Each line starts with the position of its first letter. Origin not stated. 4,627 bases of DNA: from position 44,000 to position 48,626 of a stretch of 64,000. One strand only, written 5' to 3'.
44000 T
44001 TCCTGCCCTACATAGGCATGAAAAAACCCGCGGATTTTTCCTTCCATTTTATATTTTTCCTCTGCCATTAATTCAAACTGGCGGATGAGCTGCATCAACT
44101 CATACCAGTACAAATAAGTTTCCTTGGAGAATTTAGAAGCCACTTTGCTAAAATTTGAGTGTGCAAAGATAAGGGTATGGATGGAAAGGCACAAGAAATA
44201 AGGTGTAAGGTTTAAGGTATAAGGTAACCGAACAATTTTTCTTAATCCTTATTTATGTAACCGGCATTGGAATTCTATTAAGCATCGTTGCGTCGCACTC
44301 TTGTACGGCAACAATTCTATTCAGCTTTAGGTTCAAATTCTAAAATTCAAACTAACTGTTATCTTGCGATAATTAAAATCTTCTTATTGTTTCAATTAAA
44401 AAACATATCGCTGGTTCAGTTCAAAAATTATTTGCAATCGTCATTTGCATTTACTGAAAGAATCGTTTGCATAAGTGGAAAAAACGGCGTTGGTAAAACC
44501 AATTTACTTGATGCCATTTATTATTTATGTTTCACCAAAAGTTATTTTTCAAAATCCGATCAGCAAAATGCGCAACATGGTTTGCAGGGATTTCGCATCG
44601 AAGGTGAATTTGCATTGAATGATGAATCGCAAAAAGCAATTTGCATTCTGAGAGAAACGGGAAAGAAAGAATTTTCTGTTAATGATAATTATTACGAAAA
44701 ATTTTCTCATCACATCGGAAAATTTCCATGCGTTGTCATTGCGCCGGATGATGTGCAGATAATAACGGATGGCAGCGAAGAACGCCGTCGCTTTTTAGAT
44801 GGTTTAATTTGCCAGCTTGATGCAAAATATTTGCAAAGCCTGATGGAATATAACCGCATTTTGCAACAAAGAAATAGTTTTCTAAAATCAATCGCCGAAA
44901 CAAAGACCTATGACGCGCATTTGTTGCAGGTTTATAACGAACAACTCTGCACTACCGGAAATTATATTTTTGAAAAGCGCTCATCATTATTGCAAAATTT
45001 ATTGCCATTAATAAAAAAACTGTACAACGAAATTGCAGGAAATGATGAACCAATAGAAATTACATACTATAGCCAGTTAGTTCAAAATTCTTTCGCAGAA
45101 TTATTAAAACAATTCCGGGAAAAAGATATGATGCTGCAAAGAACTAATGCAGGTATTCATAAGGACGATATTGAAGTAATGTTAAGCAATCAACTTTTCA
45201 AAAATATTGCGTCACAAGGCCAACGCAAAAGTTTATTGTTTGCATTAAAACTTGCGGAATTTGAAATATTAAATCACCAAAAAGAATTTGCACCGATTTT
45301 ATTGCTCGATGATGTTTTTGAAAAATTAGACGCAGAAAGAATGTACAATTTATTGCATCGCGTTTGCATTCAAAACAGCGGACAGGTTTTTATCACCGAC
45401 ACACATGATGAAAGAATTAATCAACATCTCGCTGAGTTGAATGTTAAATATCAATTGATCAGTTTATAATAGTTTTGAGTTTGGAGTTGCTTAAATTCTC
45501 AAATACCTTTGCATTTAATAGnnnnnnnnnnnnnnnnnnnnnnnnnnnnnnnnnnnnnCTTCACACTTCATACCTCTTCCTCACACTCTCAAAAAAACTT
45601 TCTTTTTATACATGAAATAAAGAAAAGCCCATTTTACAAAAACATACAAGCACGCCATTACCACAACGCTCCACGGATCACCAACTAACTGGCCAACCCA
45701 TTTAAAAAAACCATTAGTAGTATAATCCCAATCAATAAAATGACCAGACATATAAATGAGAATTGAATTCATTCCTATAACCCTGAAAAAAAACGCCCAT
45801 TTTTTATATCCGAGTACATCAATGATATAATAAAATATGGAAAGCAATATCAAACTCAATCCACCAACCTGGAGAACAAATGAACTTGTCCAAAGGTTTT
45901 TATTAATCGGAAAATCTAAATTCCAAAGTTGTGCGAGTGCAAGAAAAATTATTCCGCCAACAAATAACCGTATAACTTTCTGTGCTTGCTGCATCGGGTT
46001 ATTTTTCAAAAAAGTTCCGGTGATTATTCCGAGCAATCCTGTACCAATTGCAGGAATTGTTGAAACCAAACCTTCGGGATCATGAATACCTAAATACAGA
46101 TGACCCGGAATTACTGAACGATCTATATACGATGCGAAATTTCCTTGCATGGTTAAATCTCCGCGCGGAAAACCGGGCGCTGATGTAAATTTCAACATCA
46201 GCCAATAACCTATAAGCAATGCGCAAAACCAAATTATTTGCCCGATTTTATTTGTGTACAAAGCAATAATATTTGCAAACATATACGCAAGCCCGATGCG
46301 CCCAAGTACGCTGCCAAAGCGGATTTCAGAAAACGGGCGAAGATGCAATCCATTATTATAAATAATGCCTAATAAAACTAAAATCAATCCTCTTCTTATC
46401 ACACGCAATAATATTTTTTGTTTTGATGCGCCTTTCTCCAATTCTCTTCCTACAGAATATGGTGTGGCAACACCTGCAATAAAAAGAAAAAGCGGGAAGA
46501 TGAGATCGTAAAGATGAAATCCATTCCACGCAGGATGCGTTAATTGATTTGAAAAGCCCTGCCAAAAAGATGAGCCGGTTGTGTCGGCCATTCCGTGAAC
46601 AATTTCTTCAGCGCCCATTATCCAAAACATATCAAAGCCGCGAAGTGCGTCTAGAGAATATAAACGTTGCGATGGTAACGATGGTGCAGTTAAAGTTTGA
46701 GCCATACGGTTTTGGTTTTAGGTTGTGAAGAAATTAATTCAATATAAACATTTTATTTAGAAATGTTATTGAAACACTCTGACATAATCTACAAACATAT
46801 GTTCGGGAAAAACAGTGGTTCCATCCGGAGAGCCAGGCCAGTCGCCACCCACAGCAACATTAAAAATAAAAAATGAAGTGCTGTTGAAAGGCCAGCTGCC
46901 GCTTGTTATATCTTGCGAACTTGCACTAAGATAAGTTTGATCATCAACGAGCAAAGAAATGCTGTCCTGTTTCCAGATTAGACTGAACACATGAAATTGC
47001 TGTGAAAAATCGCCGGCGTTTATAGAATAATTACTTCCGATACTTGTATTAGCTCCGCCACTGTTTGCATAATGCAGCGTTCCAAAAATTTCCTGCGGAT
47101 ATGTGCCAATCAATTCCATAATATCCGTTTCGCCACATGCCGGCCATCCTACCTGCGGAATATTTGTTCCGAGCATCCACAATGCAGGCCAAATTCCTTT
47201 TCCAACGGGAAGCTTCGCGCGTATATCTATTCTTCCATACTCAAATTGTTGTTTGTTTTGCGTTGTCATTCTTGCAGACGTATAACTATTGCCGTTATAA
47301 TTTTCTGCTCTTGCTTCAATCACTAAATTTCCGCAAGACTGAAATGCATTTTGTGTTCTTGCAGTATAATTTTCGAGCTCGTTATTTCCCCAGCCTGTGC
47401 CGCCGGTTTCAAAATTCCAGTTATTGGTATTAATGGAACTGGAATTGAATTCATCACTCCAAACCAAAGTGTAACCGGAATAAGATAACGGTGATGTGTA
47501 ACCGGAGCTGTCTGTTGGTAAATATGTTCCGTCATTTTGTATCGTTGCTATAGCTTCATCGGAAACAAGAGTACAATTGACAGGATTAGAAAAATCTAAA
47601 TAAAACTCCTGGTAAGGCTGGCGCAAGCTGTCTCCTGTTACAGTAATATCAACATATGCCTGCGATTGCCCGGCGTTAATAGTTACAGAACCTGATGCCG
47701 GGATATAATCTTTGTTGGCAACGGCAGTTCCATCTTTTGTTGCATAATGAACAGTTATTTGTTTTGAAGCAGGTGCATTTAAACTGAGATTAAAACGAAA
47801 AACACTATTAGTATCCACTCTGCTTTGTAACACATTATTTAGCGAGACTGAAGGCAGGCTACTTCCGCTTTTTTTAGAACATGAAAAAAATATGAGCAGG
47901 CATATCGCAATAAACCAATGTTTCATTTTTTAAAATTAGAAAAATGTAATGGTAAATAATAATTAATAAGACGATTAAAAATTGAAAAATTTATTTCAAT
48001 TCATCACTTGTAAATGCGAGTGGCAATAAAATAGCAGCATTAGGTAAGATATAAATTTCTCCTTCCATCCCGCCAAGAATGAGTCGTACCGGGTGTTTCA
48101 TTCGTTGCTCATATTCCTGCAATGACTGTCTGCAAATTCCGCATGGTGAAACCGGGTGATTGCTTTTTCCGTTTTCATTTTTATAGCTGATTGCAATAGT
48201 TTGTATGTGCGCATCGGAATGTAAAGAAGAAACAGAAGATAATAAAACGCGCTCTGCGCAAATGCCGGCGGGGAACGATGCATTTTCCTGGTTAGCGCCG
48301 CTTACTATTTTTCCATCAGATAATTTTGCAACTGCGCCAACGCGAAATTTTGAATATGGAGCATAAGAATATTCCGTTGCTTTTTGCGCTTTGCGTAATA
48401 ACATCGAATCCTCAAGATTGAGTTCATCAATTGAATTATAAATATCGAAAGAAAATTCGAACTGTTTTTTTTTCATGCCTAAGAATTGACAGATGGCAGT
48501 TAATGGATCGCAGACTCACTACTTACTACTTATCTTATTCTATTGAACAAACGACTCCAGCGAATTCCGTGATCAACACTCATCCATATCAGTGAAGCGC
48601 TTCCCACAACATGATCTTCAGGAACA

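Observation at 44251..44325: Roughly 75-bp intergenic repeat family with an invariant 19-nt core, nine copies in 64 kb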

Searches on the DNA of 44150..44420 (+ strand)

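Call 53: search_rna_families(source=window, start=44150, end=44420, threshold=evalue, max_evalue=10)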
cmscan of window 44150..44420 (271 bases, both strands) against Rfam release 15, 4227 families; matches with E-value up to 10: 5.
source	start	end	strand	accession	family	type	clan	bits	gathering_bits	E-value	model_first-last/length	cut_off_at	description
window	44329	44414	-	RF02730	JA02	Gene; sRNA;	-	18.6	49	3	1-116/116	no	Aggregatibacter sRNA JA02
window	44322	44408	+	RF02106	DLEU2_2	Gene; lncRNA;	-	18.1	45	4.9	1-90/90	no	Deleted in lymphocytic leukemia 2 conserved region 2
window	44198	44252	-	RF00204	snoR12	Gene; snRNA; snoRNA; CD-box;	-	17.6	39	0.92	1-83/83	no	Small nucleolar RNA R12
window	44209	44261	+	RF01379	CRISPR-DR66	Gene; CRISPR;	CL00014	17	45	1.9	1-37/37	no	CRISPR RNA direct repeat element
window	44365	44409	-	RF00165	Corona_pk3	Cis-reg;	CL00117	14.9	35.6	1.2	18-61/61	no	Coronavirus 3' UTR pseudoknot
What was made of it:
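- On Structured non-coding RNA / Rfam family: Only chance-level hits at E up to 10 (call 53).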

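Call 63: search_dna_similar(query=window:44245-44335:+, collection=plasmids, mode=distant, max_evalue=0.01, max_rows=20)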
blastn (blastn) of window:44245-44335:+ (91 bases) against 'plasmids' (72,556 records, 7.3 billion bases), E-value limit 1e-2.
No match.

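Call 64: search_dna_similar(query=window:44245-44335:+, collection=phages, mode=distant, max_evalue=0.01, max_rows=20)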
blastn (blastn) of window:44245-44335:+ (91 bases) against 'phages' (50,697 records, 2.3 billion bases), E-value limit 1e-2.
No match.

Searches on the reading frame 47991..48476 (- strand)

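Call 67: search_protein_families(library=pfam, proteins=[window:47991-48476:-], max_evalue=0.00001)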
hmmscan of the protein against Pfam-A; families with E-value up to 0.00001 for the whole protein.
window:47991-48476:- (161 aa): 2 families
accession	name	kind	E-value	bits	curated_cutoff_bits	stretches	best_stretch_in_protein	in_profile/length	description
PF00383.29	dCMP_cyt_deam_1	-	7.8e-15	55.1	25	1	23-123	4-94/102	Cytidine and deoxycytidylate deaminase zinc-binding region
PF08211.18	dCMP_cyt_deam_2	-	8e-07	29.8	25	1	15-73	35-91/130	Cytidine and deoxycytidylate deaminase zinc-binding region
